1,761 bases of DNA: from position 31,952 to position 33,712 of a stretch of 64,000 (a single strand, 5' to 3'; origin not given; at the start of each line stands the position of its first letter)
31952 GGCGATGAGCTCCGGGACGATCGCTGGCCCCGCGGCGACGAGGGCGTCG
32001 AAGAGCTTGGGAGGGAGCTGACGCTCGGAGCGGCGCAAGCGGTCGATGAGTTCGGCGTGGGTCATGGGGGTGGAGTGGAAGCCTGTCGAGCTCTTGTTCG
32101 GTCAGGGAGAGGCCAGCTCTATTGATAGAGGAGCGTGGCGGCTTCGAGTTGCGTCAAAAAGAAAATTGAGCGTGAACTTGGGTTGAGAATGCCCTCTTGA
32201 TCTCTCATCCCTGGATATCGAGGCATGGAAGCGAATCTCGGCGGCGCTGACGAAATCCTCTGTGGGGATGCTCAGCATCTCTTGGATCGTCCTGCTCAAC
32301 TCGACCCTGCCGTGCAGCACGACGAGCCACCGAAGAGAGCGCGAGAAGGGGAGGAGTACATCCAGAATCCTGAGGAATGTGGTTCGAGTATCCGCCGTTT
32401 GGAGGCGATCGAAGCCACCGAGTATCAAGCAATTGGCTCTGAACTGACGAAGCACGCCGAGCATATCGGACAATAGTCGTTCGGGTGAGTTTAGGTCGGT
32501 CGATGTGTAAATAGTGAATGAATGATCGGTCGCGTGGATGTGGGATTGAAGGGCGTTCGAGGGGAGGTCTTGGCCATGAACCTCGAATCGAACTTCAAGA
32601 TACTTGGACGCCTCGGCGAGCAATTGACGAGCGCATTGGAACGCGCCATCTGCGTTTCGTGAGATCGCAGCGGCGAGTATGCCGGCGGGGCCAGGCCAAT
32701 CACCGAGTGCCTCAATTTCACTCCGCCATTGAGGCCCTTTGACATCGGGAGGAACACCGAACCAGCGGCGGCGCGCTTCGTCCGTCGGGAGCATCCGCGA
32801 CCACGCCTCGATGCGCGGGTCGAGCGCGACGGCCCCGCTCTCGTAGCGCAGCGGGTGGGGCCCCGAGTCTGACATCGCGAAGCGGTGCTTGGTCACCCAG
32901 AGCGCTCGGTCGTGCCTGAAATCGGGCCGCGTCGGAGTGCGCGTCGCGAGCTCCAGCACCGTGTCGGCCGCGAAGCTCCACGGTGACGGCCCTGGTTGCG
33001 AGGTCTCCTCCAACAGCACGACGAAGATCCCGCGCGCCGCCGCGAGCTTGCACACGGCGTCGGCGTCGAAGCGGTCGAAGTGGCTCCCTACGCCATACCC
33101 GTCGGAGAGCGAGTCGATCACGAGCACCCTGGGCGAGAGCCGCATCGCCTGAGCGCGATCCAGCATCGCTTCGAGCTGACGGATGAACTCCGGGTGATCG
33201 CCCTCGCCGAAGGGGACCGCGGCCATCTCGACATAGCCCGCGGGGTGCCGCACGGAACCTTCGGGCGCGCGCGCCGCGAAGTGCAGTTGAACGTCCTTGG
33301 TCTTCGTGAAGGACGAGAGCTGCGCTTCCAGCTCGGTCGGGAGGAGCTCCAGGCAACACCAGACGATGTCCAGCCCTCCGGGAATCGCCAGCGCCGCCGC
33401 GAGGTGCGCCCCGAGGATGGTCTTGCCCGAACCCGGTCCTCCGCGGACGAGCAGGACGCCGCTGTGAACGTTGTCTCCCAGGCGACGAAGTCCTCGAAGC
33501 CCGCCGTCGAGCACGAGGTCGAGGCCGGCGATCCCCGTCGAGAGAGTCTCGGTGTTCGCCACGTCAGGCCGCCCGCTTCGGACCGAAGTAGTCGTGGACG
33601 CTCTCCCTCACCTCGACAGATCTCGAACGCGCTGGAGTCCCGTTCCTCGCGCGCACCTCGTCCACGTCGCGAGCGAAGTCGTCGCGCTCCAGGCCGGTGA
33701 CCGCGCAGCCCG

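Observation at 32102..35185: Tightly coupled three-gene cassette (two unknown proteins plus a KaiC/RecA-like ATPase) inserted behind glgC: candidate undescribed conflict or signalling system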

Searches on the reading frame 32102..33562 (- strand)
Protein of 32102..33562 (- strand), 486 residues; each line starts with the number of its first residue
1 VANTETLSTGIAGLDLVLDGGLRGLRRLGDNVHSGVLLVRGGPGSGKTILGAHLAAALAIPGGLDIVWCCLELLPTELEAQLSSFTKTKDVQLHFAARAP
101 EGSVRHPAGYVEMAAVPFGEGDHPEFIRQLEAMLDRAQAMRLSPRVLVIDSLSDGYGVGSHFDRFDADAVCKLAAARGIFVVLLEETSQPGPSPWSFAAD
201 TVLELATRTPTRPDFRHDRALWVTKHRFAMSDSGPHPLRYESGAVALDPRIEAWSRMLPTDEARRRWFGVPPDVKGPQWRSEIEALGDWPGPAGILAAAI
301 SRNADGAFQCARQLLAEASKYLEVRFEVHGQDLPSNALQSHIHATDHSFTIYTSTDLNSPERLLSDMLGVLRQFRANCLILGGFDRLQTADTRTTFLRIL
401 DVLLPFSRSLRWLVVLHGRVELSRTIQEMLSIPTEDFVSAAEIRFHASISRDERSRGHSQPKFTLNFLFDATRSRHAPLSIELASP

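Call 3: search_protein_families(library=pfam, proteins=[window:32102-33562:-], max_evalue=1)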
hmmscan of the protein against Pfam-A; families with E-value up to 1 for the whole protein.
window:32102-33562:- (486 aa): 9 families
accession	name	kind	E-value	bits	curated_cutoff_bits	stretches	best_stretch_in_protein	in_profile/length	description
PF06745.19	ATPase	-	8.8e-08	32.2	26.6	1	8-241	2-220/231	KaiC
PF13191.12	AAA_16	-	4.1e-05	24.6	32.6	1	28-174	15-156/167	AAA ATPase domain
PF13481.12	AAA_25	-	0.0019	18.3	27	1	35-166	34-165/195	AAA domain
PF13401.12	AAA_22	-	0.0021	18.8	27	1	33-150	4-91/130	AAA domain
PF24883.2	NPHP3_N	-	0.007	17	24.8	1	32-58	20-46/164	Nephrocystin 3, N-terminal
PF09848.15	SLFN-g3_helicase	-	0.0088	15.8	24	1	36-58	3-25/354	Schlafen group 3, DNA/RNA helicase domain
PF20720.3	nSTAND3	-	0.015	15.5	27.2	1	34-60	17-43/155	Novel STAND NTPase 3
PF05729.18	NACHT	-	0.016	15.4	26.7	1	36-59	2-25/167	NACHT domain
PF13245.12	AAA_19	-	0.083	13.5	25.1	1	32-58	9-35/134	AAA domain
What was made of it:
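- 32102..33562 (-): Gene C (486 aa, GTG start). A KaiC-like two-domain RecA-superfamily ATPase. Pfam PF06745 at 32.2 bits, above the cut-off of 26.6 (call 3).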

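Call 4: search_protein_families(library=padloc, proteins=[window:32102-33562:-], max_evalue=1)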
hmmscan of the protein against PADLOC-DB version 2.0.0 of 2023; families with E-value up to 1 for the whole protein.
window:32102-33562:- (486 aa): 2 families
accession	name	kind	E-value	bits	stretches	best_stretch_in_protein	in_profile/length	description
PDLC02195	IetA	-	0.018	12.4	1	36-61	139-164/395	-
PDLC00104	GajB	-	0.034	10.9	1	34-50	15-31/574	UrvD helicase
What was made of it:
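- On Known or candidate anti-phage systems (PADLOC-DB v2): C has only P-loop-level hits at E >= 0.018 (call 4).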

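Call 5: search_protein_families(library=ncbifam, proteins=[window:32102-33562:-], max_evalue=1)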
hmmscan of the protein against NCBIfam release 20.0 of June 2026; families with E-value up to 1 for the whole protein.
window:32102-33562:- (486 aa): 10 families
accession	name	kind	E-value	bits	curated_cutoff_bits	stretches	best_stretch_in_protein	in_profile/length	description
NF006799.0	PRK09302.1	equivalog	0.0014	17.3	408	1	4-85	10-82/515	circadian clock protein KaiC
TIGR03877.1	thermo_KaiC_1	hypoth_equivalog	0.0017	17.9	307.25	1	6-85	3-72/238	KaiC domain-containing protein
NF041465.1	HelD_MYCSM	equivalog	0.026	12.6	1051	1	32-58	187-213/719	RNA polymerase recycling motor HelD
NF041258.1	motor_HelR_2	exception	0.033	12.4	1100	1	33-58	183-208/713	RNA polymerase recycling motor ATPase HelR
TIGR03881.1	KaiC_arch_4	hypoth_equivalog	0.035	13.8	247.8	1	7-57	3-44/231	KaiC domain-containing protein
TIGR03600.1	phage_DnaB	exception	0.077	12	498.65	1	6-82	176-242/421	phage replicative helicase, DnaB family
NF004629.0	PRK05973.1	equivalog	0.08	11.9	156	1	31-89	60-118/237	DNA helicase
NF041254.1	motor_HelR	exception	0.089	11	750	1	34-58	201-225/706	RNA polymerase recycling motor ATPase HelR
TIGR01447.1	recD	equivalog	0.16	10.5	310.15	1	33-58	162-187/597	exodeoxyribonuclease V subunit alpha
TIGR01241.2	FtsH_fam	equivalog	0.39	9.4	600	1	26-56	188-217/598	ATP-dependent zinc metalloprotease FtsH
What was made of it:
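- Checked: This was true for Pfam, NCBIfam and PADLOC (calls 3-5).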

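Call 9: find_homologous_proteins(query=window:32102-33562:-)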
Query window:32102-33562:- (486 aa): 24 proteins with E <= 0.001 among 8000 candidates.
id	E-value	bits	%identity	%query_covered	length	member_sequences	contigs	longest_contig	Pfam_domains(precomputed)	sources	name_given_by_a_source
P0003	0.0e+0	1101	100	100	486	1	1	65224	PF06745.20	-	-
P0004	7.9e-49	185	48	47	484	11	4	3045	PF06745.20,PF13191.13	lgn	-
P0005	1.9e-46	177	44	52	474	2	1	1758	PF06745.20,PF13191.13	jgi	-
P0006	3.5e-45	173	38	71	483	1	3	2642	-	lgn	-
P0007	1.6e-44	171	39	58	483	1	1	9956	PF06745.20,PF13481.13,PF13191.13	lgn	-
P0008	4.5e-44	169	44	45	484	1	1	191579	PF06745.20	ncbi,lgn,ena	-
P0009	2.8e-43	167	35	77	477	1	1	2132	PF06745.20,PF13481.13,PF13191.13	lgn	-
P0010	3.1e-43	167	44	48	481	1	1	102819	PF06745.20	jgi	jgi:KaiC/GvpD/RAD55 family RecA-like ATPase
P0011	8.0e-43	165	45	48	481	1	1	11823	PF06745.20,PF13191.13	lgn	-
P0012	6.1e-42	162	41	53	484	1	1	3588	PF06745.20,PF13481.13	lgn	-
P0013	1.0e-41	162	46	48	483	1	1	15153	PF06745.20,PF13191.13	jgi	jgi:KaiC/GvpD/RAD55 family RecA-like ATPase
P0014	5.1e-41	159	40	52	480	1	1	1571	PF06745.20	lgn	-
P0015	6.6e-41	159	33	85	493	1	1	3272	PF06745.20,PF13191.13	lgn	-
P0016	1.3e-40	158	44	48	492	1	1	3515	PF06745.20,PF13191.13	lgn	-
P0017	1.5e-39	154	30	79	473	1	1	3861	PF06745.20,PF13481.13,PF13191.13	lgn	-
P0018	4.7e-39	153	42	48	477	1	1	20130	PF06745.20,PF13481.13,PF13191.13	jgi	jgi:KaiC/GvpD/RAD55 family RecA-like ATPase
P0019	6.7e-38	149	38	58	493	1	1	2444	PF06745.20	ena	-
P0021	2.6e-33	134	36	55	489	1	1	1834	PF06745.20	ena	-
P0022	5.2e-31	126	37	55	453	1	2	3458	PF06745.20,PF13191.13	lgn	-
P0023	6.3e-5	40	28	52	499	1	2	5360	PF06745.20,PF03796.22,PF23442.2,PF08423.18,PF13401.13,PF00154.28,PF13191.13,PF05729.19,PF09848.16,PF25199.2,PF13481.13,PF20720.4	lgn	-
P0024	1.1e-4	40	29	52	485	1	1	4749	PF06745.20,PF03796.22,PF05729.19,PF23442.2,PF13401.13,PF09848.16,PF00154.28,PF25199.2,PF13481.13,PF20720.4,PF13191.13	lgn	-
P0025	2.8e-4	38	29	53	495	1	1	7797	PF06745.20,PF03796.22,PF05729.19,PF23442.2,PF08423.18,PF13401.13,PF09848.16,PF00154.28,PF13481.13,PF20720.4,PF13191.13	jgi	jgi:circadian clock protein KaiC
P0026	9.5e-4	36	28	50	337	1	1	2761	PF06745.20,PF23442.2,PF13481.13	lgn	-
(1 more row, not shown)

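Call 10: search_solved_structures(query=window:32102-33562:-, max_evalue=1, show_alignments=2)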
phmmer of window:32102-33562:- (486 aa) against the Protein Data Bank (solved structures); distinct sequences matched with E-value up to 1: 1.
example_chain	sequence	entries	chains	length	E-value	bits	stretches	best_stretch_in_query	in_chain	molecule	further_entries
2dr3_A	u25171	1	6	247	0.44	12.7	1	5-85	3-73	UPF0273 protein PH0284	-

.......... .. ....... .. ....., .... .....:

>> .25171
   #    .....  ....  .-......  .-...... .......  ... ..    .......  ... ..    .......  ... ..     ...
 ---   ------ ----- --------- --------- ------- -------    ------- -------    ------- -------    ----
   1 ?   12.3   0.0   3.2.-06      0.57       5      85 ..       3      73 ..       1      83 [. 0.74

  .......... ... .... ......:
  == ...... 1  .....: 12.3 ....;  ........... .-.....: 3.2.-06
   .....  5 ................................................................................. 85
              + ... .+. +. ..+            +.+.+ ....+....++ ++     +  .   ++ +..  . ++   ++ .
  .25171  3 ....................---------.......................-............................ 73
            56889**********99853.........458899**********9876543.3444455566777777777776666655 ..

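Call 11: find_encoding_contigs(protein=P0008, flank=8000, max_places=3)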
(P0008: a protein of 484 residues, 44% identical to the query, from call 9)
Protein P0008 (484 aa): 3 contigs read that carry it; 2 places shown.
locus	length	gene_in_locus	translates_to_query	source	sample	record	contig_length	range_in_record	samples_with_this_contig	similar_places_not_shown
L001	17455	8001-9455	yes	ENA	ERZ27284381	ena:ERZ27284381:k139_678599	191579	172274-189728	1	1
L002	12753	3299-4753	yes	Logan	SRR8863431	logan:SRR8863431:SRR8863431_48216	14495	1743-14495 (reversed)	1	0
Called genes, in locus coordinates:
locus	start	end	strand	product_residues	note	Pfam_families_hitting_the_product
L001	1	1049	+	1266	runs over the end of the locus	PF19077:Big_13 (faint), PF13517:FG-GAP_3 (weak), PF01839:FG-GAP (weak)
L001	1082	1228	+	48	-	-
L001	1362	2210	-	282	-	PF14907:NTP_transf_5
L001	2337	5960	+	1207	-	PF17757:UvrB_inter, PF02559:CarD_TRCF_RID, PF00270:DEAD, PF04851:ResIII, PF00271:Helicase_C, PF03461:TRCF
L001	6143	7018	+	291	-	-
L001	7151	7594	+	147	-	-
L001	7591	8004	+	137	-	-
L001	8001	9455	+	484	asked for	PF06745:ATPase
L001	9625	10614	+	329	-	PF13145:Rotamase_2 (weak)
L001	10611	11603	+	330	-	PF13623:SurA_N_2 (faint), PF13624:SurA_N_3, PF09312:SurA_N, PF13145:Rotamase_2, PF13616:Rotamase_3, PF00639:Rotamase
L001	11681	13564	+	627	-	PF02012:BNR (faint)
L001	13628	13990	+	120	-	-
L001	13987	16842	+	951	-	PF13517:FG-GAP_3 (weak), PF01839:FG-GAP (weak), PF13517:FG-GAP_3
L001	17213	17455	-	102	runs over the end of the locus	-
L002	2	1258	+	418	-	?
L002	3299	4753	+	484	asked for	PF06745:ATPase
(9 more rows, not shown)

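Call 12: find_encoding_contigs(protein=P0010, flank=8000, max_places=3)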
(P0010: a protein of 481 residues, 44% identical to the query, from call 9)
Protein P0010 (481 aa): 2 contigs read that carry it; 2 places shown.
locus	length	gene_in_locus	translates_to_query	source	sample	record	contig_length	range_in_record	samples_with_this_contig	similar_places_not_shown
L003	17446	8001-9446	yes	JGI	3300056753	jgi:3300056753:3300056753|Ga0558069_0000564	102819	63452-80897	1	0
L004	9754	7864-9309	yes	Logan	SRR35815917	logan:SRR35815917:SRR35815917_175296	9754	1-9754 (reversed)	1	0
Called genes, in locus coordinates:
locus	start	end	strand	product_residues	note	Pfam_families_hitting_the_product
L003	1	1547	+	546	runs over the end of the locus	PF23357:DUF7088, PF09822:ABC_transp_aux, PF23355:IFT52_GIFT (faint)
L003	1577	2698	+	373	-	PF14238:DUF4340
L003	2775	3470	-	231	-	PF02592:Vut_1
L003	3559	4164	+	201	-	PF20003:fvmX5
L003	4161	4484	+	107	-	PF20002:fvmX3-analog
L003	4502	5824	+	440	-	PF05222:AlaDh_PNT_N, PF01262:AlaDh_PNT_C (weak)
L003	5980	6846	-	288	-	-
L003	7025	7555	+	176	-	-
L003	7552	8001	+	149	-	-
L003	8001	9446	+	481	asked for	PF06745:ATPase (faint)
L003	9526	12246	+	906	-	PF00330:Aconitase, PF00694:Aconitase_C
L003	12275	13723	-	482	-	PF00149:Metallophos (weak)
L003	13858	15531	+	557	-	PF00005:ABC_tran, PF02463:SMC_N (faint), PF13476:AAA_23 (faint), PF13304:AAA_21 (faint), PF12848:ABC_tran_Xtn, PF00005:ABC_tran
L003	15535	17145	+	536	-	PF13646:HEAT_2 (weak), PF01170:UPF0020, PF05175:MTS (weak)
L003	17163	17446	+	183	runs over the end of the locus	PF07466:DUF1517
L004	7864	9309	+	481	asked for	PF06745:ATPase (faint)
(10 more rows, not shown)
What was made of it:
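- fvmX domains (call 12).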

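Call 13: find_encoding_contigs(protein=P0018, flank=8000, max_places=3)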
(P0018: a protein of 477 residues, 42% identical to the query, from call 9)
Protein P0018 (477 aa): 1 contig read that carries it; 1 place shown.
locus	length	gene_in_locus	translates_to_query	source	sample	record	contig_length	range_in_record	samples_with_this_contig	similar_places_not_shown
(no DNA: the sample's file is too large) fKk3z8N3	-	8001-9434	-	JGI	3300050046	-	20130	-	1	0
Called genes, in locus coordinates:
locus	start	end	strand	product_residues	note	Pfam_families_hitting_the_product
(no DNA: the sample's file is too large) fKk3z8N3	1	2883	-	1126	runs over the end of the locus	PF18731:HEPN_Swt1, PF04465:DUF499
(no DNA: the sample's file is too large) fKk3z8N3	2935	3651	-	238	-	-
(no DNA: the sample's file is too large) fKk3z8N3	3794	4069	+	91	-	-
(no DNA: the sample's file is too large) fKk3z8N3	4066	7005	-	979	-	PF06634:DUF1156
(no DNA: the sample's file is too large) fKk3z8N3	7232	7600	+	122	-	-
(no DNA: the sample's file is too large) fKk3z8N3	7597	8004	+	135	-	-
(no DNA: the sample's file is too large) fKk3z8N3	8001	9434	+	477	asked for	PF06745:ATPase, PF13191:AAA_16 (weak), PF13481:AAA_25 (faint)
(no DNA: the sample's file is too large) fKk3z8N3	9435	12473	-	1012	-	?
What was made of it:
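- DUF1156, DUF499 and HEPN_Swt1 (call 13).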

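Call 16: find_related_loci(query=A1, collection=genome_contigs, flank=6000)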
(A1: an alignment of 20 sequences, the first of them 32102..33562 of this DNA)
Query A1 (486 aa) in genome_contigs; peptide patterns used: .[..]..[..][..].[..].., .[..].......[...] (x = any residue, [..] = any of these).
599 stretches matched a pattern (row limit reached: there are more); 32 encode a relative of the query (tblastn E <= 1e-3); 32 distinct loci.
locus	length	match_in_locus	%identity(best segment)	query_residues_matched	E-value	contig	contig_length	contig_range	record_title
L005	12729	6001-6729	41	4-243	3e-40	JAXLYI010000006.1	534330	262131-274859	MAG: Polyangiales bacterium isolate STL-MYX9 C4.55.fa-6, whole genome shotgun sequence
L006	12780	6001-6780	43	9-267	3e-40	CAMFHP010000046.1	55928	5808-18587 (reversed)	MAG: uncultured Myxococcaceae bacterium isolate SRR9109402_bin.20_metaWRAP_v1.3_MAG genome assembly, contig: ERZ12289980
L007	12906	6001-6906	38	1-286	7e-40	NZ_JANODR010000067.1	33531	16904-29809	MAG: Archangium sp. isolate VAR_17_metabat_108 VAR_17_k141_2704462, whole genome shotgun sequence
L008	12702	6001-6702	45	23-254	2e-39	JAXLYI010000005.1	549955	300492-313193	MAG: Polyangiales bacterium isolate STL-MYX9 C4.55.fa-5, whole genome shotgun sequence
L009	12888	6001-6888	37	6-286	2e-37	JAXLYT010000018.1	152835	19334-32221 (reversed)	MAG: Byssovorax sp. isolate STL-MYX20 C2.183.fa-18, whole genome shotgun sequence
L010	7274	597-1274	28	2-249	5e-10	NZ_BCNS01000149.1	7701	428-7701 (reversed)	Marinobacterium profundum strain PAMC 27536, whole genome shotgun sequence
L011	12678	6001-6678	26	5-252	5e-10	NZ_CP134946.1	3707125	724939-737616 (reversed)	Halobellus marinus strain DFY28 chromosome, complete genome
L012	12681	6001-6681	27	3-251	5e-10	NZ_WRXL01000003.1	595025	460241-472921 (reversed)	Haloarcula salina strain YGHS18 scaffold3, whole genome shotgun sequence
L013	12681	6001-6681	25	4-252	3e-9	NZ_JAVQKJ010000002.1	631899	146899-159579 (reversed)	Halobellus ordinarius strain ZY16 ZY16_ctg002, whole genome shotgun sequence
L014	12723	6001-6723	28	9-271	3e-9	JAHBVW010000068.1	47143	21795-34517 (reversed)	MAG: Deltaproteobacteria bacterium isolate ACE_MYX2 MYX2_68, whole genome shotgun sequence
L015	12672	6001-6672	25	7-252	6e-9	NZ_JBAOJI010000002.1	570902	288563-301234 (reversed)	Halovenus sp. HT40 NODE_2_length_570902_cov_172.163267, whole genome shotgun sequence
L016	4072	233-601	30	5-142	3e-8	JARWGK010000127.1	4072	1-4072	MAG: Natronomonas sp. isolate bin.003 contig-100_8869, whole genome shotgun sequence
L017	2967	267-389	48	5-54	4e-8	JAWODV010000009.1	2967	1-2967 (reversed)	MAG: Kosmotogaceae bacterium isolate BLK5-2.bin.62 k191_1749857, whole genome shotgun sequence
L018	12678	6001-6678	25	7-259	1e-7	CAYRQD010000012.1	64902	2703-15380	MAG TPA_asm: uncultured Halobacteriales archaeon isolate SRP090399_co3_16 genome assembly, contig: NODE_67_length_64902_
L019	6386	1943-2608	28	4-251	3e-7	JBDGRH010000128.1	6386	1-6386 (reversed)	MAG: Halodesulfurarchaeum sp. isolate DAL-Ass_44_86C3R c_000000009016, whole genome shotgun sequence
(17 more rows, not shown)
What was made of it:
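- One Polyangiales genome carries two different versions (call 16). The named genomes that carry the trio are all Myxococcota, which are signalling-rich social bacteria (call 16).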

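Call 17: find_related_loci(query=A1, collection=viral_contigs, flank=6000)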
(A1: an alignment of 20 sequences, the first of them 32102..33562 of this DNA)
Query A1 (486 aa) in viral_contigs; peptide patterns used: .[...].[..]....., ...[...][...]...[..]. (x = any residue, [..] = any of these).
52 stretches matched a pattern, but none encodes a relative of the query by tblastn (E <= 1e-3).

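Call 23: find_related_loci(query=A1, collection=metagenome_contigs, flank=5000)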
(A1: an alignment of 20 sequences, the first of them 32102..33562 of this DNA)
Query A1 (486 aa) in metagenome_contigs; peptide patterns used: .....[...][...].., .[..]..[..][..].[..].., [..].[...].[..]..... (x = any residue, [..] = any of these).
600 stretches matched a pattern (row limit reached: there are more); 32 encode a relative of the query (tblastn E <= 1e-3); 32 distinct loci.
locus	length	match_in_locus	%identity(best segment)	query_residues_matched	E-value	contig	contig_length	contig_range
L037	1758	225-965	44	6-256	1e-50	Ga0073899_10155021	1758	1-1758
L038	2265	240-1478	34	5-408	1e-49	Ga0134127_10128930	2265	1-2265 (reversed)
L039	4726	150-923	43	7-254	3e-45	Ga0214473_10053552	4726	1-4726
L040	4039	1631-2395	42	11-254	1e-43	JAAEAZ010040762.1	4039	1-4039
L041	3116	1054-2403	30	11-477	5e-43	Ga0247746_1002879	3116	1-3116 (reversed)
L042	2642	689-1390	43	23-254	2e-38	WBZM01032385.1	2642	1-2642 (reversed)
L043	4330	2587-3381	38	13-267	4e-34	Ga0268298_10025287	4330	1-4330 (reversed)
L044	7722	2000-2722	40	4-240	2e-32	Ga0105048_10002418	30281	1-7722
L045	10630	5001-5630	41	33-236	8e-31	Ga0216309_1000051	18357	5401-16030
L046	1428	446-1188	44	7-256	5e-39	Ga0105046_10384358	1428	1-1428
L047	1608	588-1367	34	11-278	3e-29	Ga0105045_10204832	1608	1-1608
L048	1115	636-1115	38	11-168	7e-22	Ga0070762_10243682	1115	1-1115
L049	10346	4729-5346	30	7-236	1e-9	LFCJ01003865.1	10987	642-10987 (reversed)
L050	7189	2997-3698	24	5-266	9e-8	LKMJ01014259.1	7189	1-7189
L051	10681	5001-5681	27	1-249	3e-7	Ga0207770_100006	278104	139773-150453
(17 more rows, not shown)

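Call 24: find_encoding_contigs(protein=P0007, flank=6000, max_places=2)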
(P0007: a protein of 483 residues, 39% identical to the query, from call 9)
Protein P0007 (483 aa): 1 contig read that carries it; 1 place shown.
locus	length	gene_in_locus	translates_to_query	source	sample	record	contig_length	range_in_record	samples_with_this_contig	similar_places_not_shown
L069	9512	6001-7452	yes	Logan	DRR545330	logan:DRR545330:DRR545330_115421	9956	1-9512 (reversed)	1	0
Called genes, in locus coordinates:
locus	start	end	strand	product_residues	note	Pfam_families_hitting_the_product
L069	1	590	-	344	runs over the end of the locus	?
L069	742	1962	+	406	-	-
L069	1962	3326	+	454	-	PF03349:Toluene_X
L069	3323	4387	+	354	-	-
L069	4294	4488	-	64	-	-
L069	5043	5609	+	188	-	-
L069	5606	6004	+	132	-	-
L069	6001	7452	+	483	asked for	PF06745:ATPase, PF13191:AAA_16 (faint), PF13481:AAA_25 (faint)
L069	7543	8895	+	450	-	PF04055:Radical_SAM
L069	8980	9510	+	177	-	?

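Call 25: find_encoding_contigs(protein=P0011, flank=6000, max_places=2)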
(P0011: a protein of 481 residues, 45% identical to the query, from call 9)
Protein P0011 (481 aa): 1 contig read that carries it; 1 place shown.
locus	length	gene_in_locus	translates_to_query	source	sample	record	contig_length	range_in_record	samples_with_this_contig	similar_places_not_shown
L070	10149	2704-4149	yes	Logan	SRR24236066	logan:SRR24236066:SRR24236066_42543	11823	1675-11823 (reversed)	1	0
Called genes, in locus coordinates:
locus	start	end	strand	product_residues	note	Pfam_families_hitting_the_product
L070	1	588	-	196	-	?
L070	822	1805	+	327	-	-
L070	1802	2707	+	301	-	-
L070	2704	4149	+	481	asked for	PF06745:ATPase, PF13191:AAA_16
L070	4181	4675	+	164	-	PF13302:Acetyltransf_3, PF13420:Acetyltransf_4, PF13673:Acetyltransf_10 (weak), PF00583:Acetyltransf_1, PF13508:Acetyltransf_7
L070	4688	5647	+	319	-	PF03601:Cons_hypoth698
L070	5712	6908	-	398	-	PF01154:HMG_CoA_synt_N, PF08540:HMG_CoA_synt_C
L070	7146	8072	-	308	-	PF01744:GLTT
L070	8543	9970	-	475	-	PF00069:Pkinase, PF01636:APH (faint), PF03109:ABC1 (faint), PF07714:PK_Tyr_Ser-Thr, PF06293:Kdo (faint)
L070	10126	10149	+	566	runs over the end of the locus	?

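Call 26: find_encoding_contigs(protein=P0013, flank=6000, max_places=2)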
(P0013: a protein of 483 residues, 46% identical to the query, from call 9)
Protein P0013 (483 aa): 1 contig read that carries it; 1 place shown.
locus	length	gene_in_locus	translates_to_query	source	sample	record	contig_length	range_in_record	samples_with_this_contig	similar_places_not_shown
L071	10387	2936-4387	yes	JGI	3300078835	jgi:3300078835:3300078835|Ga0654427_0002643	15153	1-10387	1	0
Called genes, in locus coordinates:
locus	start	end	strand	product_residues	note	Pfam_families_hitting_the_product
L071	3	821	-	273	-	?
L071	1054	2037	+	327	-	-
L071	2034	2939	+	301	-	-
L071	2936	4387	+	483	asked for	PF06745:ATPase, PF13191:AAA_16 (weak)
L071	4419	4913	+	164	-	PF13302:Acetyltransf_3, PF13420:Acetyltransf_4, PF00583:Acetyltransf_1, PF13673:Acetyltransf_10 (weak), PF13508:Acetyltransf_7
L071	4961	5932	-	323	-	-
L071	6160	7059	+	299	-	-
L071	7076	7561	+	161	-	PF00186:DHFR_1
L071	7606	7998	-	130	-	-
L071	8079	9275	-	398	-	PF01154:HMG_CoA_synt_N, PF08540:HMG_CoA_synt_C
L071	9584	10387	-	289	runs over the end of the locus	-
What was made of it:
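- The flanking genes differ from locus to locus: mfd/SurA, AlaDH/aconitase, radical SAM, acetyltransferase, glgC (calls 11, 12, 24-26).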
